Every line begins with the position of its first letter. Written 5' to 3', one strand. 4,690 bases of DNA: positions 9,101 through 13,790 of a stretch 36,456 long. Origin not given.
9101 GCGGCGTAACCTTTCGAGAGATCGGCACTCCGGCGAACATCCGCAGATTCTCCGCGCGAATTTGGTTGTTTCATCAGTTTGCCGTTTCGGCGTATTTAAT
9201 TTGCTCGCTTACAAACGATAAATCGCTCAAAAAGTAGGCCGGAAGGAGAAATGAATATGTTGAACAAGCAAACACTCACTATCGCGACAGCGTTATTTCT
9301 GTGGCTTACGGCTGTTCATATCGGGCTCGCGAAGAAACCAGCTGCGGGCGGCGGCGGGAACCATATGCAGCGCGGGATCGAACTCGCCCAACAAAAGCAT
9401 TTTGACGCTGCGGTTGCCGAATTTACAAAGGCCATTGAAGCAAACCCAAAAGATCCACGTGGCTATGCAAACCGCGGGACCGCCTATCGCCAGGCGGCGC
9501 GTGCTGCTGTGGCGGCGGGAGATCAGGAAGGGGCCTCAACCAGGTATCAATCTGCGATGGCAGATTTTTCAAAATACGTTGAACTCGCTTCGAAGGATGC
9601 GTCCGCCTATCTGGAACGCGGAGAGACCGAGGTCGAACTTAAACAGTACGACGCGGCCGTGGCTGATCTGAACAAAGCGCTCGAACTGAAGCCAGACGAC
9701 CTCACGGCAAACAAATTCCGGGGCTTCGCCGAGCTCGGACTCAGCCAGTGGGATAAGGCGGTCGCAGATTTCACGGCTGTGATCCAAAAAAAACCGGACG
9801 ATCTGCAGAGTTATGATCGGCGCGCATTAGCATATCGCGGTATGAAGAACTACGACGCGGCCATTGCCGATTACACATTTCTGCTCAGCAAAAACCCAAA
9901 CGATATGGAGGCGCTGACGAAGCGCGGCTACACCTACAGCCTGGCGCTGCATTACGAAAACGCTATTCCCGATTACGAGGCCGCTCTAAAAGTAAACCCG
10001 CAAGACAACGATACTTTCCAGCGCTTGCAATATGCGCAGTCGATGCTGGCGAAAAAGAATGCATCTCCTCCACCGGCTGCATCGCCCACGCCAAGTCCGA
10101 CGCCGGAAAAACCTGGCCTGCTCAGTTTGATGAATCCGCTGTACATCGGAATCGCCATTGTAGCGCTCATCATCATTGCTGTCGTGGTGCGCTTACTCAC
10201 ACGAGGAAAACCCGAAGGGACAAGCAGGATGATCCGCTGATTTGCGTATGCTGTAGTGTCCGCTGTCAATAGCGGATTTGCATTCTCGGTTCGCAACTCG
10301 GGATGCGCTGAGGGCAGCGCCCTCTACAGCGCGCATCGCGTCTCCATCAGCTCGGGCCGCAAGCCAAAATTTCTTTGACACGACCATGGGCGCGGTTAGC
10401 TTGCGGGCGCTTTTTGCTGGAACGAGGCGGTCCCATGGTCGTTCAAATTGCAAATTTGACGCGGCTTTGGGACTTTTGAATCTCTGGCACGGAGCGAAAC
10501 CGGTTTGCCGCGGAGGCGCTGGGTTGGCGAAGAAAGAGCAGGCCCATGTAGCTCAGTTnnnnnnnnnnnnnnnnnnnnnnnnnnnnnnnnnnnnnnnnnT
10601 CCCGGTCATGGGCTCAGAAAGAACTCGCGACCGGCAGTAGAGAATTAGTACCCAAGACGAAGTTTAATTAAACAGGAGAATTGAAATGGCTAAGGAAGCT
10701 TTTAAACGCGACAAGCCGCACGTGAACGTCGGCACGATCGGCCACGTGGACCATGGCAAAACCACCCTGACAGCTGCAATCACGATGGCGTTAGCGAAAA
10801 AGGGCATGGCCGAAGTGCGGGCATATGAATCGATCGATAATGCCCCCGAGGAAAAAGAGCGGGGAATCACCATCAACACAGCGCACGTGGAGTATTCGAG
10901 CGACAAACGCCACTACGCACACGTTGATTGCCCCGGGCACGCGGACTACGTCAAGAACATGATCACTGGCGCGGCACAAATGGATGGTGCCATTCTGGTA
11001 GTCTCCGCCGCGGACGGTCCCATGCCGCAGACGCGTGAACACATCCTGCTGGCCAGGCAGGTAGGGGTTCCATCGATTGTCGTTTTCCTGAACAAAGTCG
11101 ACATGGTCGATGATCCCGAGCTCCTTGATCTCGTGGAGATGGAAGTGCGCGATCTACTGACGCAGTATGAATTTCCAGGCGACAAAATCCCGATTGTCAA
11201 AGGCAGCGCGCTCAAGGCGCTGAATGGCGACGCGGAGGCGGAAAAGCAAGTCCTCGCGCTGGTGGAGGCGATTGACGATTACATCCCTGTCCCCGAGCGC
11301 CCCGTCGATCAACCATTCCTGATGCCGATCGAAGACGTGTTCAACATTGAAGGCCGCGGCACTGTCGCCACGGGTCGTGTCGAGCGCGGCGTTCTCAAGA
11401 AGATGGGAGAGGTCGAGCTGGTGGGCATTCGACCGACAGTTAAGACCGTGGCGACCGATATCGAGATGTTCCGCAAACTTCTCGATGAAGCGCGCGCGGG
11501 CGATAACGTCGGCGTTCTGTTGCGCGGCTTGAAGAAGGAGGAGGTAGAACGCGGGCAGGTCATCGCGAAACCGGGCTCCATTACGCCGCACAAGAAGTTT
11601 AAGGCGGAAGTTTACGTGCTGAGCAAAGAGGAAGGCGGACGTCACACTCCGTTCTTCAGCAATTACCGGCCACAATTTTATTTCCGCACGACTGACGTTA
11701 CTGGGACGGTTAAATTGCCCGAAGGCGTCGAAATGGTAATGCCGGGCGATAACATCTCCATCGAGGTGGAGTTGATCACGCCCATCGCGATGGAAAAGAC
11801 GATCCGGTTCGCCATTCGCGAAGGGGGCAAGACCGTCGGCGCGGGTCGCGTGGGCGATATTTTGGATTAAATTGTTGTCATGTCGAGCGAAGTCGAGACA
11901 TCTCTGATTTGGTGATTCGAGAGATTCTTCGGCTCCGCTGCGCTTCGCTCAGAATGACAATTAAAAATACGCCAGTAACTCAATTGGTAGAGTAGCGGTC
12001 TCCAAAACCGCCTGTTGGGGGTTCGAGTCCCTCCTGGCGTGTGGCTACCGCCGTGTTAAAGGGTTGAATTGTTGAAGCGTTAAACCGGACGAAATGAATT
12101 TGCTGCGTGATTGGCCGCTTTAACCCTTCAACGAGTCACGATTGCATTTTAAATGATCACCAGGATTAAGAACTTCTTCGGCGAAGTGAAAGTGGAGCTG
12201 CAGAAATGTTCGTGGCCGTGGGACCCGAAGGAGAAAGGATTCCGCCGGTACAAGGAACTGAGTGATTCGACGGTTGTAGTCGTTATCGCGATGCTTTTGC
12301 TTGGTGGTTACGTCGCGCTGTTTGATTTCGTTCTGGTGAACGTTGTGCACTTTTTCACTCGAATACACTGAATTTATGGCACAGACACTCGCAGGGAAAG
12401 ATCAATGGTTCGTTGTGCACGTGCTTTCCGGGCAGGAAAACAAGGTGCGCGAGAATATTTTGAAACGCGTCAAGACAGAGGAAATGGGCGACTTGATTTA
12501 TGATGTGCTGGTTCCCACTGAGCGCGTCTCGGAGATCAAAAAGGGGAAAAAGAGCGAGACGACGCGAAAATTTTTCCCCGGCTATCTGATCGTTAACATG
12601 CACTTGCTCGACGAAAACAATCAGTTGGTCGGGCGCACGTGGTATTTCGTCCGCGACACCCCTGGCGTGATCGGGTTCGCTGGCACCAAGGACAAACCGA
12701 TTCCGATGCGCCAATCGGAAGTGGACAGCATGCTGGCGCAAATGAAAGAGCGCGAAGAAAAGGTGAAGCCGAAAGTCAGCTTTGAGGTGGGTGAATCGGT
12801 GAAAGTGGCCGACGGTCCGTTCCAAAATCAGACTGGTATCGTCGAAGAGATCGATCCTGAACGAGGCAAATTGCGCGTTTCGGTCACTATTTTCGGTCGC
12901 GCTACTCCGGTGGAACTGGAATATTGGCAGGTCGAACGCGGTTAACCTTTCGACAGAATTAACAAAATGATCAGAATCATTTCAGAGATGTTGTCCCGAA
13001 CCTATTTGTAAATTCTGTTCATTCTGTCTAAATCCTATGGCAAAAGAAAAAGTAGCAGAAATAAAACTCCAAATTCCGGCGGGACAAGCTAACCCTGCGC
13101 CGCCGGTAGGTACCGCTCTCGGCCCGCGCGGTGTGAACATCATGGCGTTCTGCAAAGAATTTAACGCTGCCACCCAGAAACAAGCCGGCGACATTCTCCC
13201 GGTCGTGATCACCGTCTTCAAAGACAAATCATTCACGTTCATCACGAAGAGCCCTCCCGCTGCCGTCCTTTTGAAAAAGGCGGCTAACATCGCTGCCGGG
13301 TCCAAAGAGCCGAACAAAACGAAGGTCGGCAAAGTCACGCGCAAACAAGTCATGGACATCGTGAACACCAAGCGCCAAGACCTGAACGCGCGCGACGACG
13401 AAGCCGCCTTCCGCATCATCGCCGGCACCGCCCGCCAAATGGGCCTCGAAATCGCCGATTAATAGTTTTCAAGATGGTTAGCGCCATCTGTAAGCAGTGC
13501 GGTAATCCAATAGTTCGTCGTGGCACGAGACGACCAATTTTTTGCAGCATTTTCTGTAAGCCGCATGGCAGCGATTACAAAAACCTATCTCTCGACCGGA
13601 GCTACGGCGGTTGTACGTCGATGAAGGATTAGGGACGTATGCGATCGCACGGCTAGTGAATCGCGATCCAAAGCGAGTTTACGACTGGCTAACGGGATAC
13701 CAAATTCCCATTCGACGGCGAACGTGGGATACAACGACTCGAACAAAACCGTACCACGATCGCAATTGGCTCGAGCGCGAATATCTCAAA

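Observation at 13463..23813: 10.35-kb accessory block splits the normally contiguous rplK-rplA pair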

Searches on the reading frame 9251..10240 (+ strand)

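Call 76: search_protein_families(library=pfam, proteins=[window:9251-10240:+], max_evalue=0.00001)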
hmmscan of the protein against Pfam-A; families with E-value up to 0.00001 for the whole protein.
window:9251-10240:+ (329 aa): 11 families
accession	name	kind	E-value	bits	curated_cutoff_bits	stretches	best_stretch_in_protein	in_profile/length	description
PF00515.34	TPR_1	-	2.5e-28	97.1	27.8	1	117-150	1-34/34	Tetratricopeptide repeat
PF07719.23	TPR_2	-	5.8e-23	79.5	27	0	117-150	1-34/34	Tetratricopeptide repeat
PF13414.12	TPR_11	-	3.9e-21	74.9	26.8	0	45-79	4-38/42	TPR repeat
PF13371.12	TPR_9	-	8.6e-21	74.2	35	1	98-154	10-66/73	Tetratricopeptide repeat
PF13181.12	TPR_8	-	3.3e-19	67.8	25.7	0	117-150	1-34/34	Tetratricopeptide repeat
PF13428.12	TPR_14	-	2.6e-16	58.9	23.5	0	119-155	3-39/44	Tetratricopeptide repeat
PF13432.12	TPR_16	-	5e-16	59.2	32.7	0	191-252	3-64/65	Tetratricopeptide repeat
PF13431.12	TPR_17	-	3.8e-15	55.2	24.4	0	58-82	2-26/34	Tetratricopeptide repeat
PF14559.12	TPR_19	-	4.2e-10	40.3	25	0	129-186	3-59/68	Tetratricopeptide repeat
PF13424.12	TPR_12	-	1.4e-07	32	30.1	0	117-149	3-40/77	Tetratricopeptide repeat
PF13174.12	TPR_6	-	2.4e-07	31.4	26.3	0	188-217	3-32/33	Tetratricopeptide repeat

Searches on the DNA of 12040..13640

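Call 19: search_rna_families(source=window, start=12040, end=13640, threshold=evalue, max_evalue=10, show_alignments=3)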
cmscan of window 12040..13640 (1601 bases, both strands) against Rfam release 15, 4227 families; matches with E-value up to 10: 2.
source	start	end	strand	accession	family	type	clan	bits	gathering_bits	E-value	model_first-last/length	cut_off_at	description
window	12644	12698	-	RF03995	mir-7957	Gene; miRNA;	-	18.6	76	3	1-59/59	no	mir-7957 microRNA precursor family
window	12069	12134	+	RF00446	mir-133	Gene; miRNA;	-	15.8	55.5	3.2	1-74/74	no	mir-133 microRNA precursor family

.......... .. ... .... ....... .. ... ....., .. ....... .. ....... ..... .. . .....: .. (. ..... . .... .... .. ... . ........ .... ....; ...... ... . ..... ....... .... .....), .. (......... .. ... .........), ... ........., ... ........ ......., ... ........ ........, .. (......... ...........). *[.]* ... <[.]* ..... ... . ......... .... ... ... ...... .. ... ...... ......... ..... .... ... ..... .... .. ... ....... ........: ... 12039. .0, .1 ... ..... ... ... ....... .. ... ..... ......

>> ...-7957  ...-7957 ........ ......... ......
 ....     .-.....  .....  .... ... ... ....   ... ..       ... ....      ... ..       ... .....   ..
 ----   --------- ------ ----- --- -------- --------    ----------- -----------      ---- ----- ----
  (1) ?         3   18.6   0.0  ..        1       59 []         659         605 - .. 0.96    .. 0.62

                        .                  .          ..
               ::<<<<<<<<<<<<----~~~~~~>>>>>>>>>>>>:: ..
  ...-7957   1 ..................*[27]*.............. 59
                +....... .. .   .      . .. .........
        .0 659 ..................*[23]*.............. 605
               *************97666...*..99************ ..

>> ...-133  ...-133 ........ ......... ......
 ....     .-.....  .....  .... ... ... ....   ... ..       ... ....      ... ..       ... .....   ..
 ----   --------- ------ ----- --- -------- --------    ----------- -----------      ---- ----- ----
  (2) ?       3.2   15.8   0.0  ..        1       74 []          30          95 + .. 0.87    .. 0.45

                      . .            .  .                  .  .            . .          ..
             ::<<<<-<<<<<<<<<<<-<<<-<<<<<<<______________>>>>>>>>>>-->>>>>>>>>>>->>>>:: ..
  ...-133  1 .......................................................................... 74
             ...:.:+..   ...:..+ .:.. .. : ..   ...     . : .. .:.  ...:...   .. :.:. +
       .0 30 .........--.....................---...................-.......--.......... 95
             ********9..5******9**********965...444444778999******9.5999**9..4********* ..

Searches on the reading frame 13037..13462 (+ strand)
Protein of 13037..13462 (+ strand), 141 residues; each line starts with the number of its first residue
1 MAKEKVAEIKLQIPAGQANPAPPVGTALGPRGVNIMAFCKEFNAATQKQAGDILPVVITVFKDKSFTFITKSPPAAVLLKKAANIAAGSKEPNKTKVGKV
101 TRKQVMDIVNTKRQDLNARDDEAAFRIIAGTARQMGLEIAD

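Call 5: search_protein_families(library=pfam, proteins=[window:13037-13462:+], max_evalue=0.01)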
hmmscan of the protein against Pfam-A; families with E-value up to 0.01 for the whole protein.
window:13037-13462:+ (141 aa): 2 families
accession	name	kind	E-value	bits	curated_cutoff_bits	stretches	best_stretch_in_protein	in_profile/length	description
PF03946.19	Ribosomal_L11_N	-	1.3e-28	99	32.9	1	9-66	1-58/58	Ribosomal protein L11, N-terminal domain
PF00298.24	Ribosomal_L11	-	4.9e-26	91.4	21.4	1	71-139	1-69/69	Ribosomal protein L11, RNA binding domain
